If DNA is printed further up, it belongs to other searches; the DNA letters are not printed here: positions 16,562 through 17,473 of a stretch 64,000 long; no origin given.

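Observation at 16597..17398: Orphan, strongly signalled minus-strand gene inserted in the middle of the glycosyltransferase operon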

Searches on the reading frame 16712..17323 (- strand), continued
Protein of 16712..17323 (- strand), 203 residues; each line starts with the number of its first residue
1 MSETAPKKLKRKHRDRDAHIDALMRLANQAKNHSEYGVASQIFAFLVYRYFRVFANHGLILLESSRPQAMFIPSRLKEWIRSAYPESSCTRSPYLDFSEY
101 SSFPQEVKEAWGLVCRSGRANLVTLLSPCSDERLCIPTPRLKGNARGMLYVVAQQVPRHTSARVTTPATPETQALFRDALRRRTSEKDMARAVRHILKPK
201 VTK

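Call 54: fold_search(model_id=the predicted structure, library=pdb)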
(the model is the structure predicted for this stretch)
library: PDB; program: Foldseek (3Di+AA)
matches with E <= 10: 94; with E <= 0.001: 0
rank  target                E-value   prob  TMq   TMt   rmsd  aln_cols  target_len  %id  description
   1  2o5h_A                8.0e-01  0.07  0.18  0.24  12.9       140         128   11  Uncharacterized Protein Conserved in Bacteria, COG3792 from Neisseria meningitidis (released 2007-01-09)
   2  6tu3_M                2.3e+00  0.03  0.14  0.13   9.8        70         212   10  Rat 20S proteasome (released 2020-05-13)
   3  2djk_MODEL_1_A        2.3e+00  0.02  0.18  0.21  12.7       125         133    9  Solution structure of the b' domain of thermophilic fungal protein disulfide isomerase (released 2006-04-25)
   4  7dr6_J                2.8e+00  0.01  0.12  0.12  10.8        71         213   11  PA28alpha-beta in complex with immunoproteasome (released 2021-01-20)
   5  5fx8_A                3.2e+00  0.01  0.13  0.07  13.8       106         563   12  Complete structure of manganese lipoxygenase of Gaeumannomyces graminis and partial structure of zonadhesin of Komagat (released 2016-06-22)
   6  1knv_A                3.4e+00  0.01  0.12  0.09  17.1       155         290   10  Bse634I restriction endonuclease (released 2002-02-27)
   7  1cxu                  3.6e+00  0.02  0.11  0.15  12.9       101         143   10  1.42A RESOLUTION ASV INTEGRASE CORE DOMAIN FROM CITRATE (released 1999-09-08)
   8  2z2j_A                3.8e+00  0.03  0.12  0.13   9.2        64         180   11  Crystal structure of Peptidyl-tRNA hydrolase from Mycobacterium tuberculosis (released 2007-07-24)
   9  7ejs_A                4.1e+00  0.02  0.15  0.24  14.8       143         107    8  Structure of ERH-2 bound to PICS-1 (released 2021-08-25)
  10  5kn3                  4.1e+00  0.02  0.11  0.09  14.8       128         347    8  Recombinant bovine skeletal calsequestrin, low-Ca2+ form (released 2016-10-05)
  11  8bsi_Lp               4.3e+00  0.03  0.12  0.25  14.0        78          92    5  Giardia ribosome chimeric hybrid-like GDP+Pi bound state (B1) (released 2023-03-15)
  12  5kn0_A                4.3e+00  0.01  0.13  0.09  16.8       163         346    8  Native bovine skeletal calsequestrin, low-Ca2+ form (released 2016-10-05)
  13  1fou_A                4.3e+00  0.01  0.10  0.08  17.4       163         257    9  CONNECTOR PROTEIN FROM BACTERIOPHAGE PHI29 (released 2000-12-22)
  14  5t09                  4.6e+00  0.03  0.12  0.11  10.2        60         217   12  The structure of the type III effector HopBA1 (released 2017-02-01)
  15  6muw_J                4.6e+00  0.02  0.13  0.13   8.9        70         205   13  The structure of the Plasmodium falciparum 20S proteasome. (released 2019-08-07)
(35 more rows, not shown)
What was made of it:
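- On Any solved or viral predicted fold: Foldseek against PDB gives a best E of 0.8 (call 54).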

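Call 55: search_protein_families(library=pfam, alignment_id=A5, max_evalue=10)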
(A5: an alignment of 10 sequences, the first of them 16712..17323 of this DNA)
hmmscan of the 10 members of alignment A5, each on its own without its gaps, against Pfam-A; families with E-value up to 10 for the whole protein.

A. member 1, window:16712-17323:- (203 aa): 1 family
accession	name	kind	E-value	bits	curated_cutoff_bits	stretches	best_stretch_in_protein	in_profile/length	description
PF21713.2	DncV_C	-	0.16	12.3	28.4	1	147-194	49-96/135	Cyclic GMP-AMP synthase, C-terminal domain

B. families by the number of members that match (of 10 scanned): 6 families
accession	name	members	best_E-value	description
PF05526.16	R_equi_Vir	2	0.29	Rhodococcus equi virulence-associated protein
PF16068.10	DUF4810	1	0.11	Domain of unknown function (DUF4810)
PF21713.2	DncV_C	1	0.16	Cyclic GMP-AMP synthase, C-terminal domain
PF07246.16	Phlebovirus_NSM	1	0.18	Phlebovirus nonstructural protein NS-M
PF05311.16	Baculo_PP31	1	0.55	Baculovirus 33KDa late protein (PP31)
PF08134.16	cIII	1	1.7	cIII protein family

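Call 57: find_encoding_contigs(protein=P0008, flank=8000, max_places=3)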
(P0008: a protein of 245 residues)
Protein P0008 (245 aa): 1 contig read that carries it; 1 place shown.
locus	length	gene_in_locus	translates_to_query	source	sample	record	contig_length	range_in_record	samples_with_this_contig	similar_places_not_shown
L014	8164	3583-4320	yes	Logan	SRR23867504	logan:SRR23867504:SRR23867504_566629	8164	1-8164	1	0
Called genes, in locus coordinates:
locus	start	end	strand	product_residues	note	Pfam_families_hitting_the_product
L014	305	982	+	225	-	-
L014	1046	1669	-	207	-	-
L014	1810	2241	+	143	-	PF00581:Rhodanese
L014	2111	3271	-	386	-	PF00890:FAD_binding_2, PF01134:GIDA (faint), PF01266:DAO, PF01946:Thi4 (weak), PF07992:Pyr_redox_2 (weak)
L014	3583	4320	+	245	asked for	-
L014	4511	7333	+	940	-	PF00005:ABC_tran (faint), PF02463:SMC_N (faint), PF03193:RsgA_GTPase (faint), PF13191:AAA_16 (faint), PF13555:AAA_29 (faint), PF20703:nSTAND1 (faint), PF17760:UvrA_inter, PF17755:UvrA_DNA-bind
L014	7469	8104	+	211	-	PF00814:TsaD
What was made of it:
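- The remote homologue P0008 sits in an unrelated context next to UvrA and TsaD (call 57). P0008 is not in a glycan locus (call 57). P0008 lies outside GT loci (call 57).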

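Call 60: fold_search(model_id=the predicted structure, library=viral)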
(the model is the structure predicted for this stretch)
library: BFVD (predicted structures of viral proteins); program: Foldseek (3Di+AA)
matches with E <= 10: 82; with E <= 0.001: 0
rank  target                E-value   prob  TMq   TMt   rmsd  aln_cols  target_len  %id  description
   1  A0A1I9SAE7            1.1e+00  0.06  0.13  0.27  14.2       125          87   13  Uncharacterized protein [Rhodococcus phage Weasels2]
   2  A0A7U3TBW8            1.3e+00  0.03  0.16  0.15  22.6       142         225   11  (no name in the UniProt tables at hand)
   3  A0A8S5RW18            1.4e+00  0.03  0.18  0.17  13.3       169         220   11  Uncharacterized protein [Siphoviridae sp. ctHip2]
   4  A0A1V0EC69            1.6e+00  0.03  0.14  0.19  10.6        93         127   16  (no name in the UniProt tables at hand)
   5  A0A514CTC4            1.6e+00  0.03  0.18  0.08  15.4       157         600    8  Uncharacterized protein [Achromobacter phage Motura]
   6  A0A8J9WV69            1.9e+00  0.01  0.13  0.03  20.9       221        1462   10  Hypothetical protein protein [Cryphonectria carpinicola fusagravirus 1]
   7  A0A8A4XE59            2.2e+00  0.01  0.13  0.09  20.0       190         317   12  Nonstructural protein 1 (Fragment) [Garrulus glandarius parvoviridae sp.]
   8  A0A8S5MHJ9            2.4e+00  0.02  0.13  0.16  14.4       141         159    8  Uncharacterized protein [Podoviridae sp. ct1h53]
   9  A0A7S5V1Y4            2.8e+00  0.01  0.12  0.06  19.9       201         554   11  (no name in the UniProt tables at hand)
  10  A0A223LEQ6            2.9e+00  0.01  0.10  0.09  12.1       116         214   12  Uncharacterized protein [Bacillus phage PBS1]
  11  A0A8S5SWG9            3.1e+00  0.04  0.16  0.31  11.3        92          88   11  Uncharacterized protein [Siphoviridae sp. ctZHD14]
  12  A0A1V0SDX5            3.3e+00  0.01  0.13  0.16  14.7       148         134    6  Uncharacterized protein [Indivirus ILV1]
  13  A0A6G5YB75            3.6e+00  0.02  0.10  0.21  12.9        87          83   13  (no name in the UniProt tables at hand)
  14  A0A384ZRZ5            3.6e+00  0.01  0.12  0.15  16.1        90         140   12  Uncharacterized protein [Vibrio phage YC]
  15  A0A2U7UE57            3.6e+00  0.01  0.16  0.08  17.8       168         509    9  Uncharacterized protein [Pandoravirus macleodensis]
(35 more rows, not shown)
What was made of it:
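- On Any solved or viral predicted fold: BFVD gives a best E of 1.1 (call 60).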

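Call 63: find_encoding_contigs(protein=P0004, flank=3000, max_places=3)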
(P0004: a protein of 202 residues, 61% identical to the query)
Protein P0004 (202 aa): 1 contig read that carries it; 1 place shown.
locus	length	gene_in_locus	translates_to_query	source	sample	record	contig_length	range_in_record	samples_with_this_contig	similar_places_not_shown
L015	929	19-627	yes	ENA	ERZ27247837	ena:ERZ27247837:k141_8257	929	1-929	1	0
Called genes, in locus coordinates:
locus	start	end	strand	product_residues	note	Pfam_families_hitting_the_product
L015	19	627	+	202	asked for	-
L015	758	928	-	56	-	?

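Call 64: find_encoding_contigs(protein=P0002, flank=3000, max_places=3)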
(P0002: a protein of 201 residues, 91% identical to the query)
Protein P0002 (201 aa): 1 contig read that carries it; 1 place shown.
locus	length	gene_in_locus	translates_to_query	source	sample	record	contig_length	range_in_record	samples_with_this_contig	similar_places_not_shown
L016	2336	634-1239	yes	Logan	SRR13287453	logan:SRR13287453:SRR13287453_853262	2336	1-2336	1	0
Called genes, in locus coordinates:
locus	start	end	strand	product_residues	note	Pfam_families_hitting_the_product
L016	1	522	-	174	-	?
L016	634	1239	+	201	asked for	-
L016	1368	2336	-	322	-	?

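Call 75: search_protein_families(library=padloc, alignment_id=A5, max_evalue=1)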
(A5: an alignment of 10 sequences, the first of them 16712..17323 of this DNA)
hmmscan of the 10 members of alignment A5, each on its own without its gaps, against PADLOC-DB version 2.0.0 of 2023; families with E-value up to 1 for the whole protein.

A. member 1, window:16712-17323:- (203 aa): 0 families

B. families by the number of members that match (of 10 scanned): 0 families

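Call 76: search_protein_families(library=phrogs, alignment_id=A5, max_evalue=1)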
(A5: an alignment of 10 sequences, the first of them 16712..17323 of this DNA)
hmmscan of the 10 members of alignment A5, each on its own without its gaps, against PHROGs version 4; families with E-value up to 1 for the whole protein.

A. member 1, window:16712-17323:- (203 aa): 0 families

B. families by the number of members that match (of 10 scanned): 2 families
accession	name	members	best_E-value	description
phrog_20461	-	1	0.081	-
phrog_12390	-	1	0.2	-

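Call 79: find_related_loci(query=A5, collection=viral_contigs, flank=8000)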
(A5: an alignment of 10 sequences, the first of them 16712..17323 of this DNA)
Query A5 (203 aa) in viral_contigs; peptide patterns used: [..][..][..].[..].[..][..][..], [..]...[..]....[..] (x = any residue, [..] = any of these).
9 stretches matched a pattern, but none encodes a relative of the query by tblastn (E <= 1e-3).
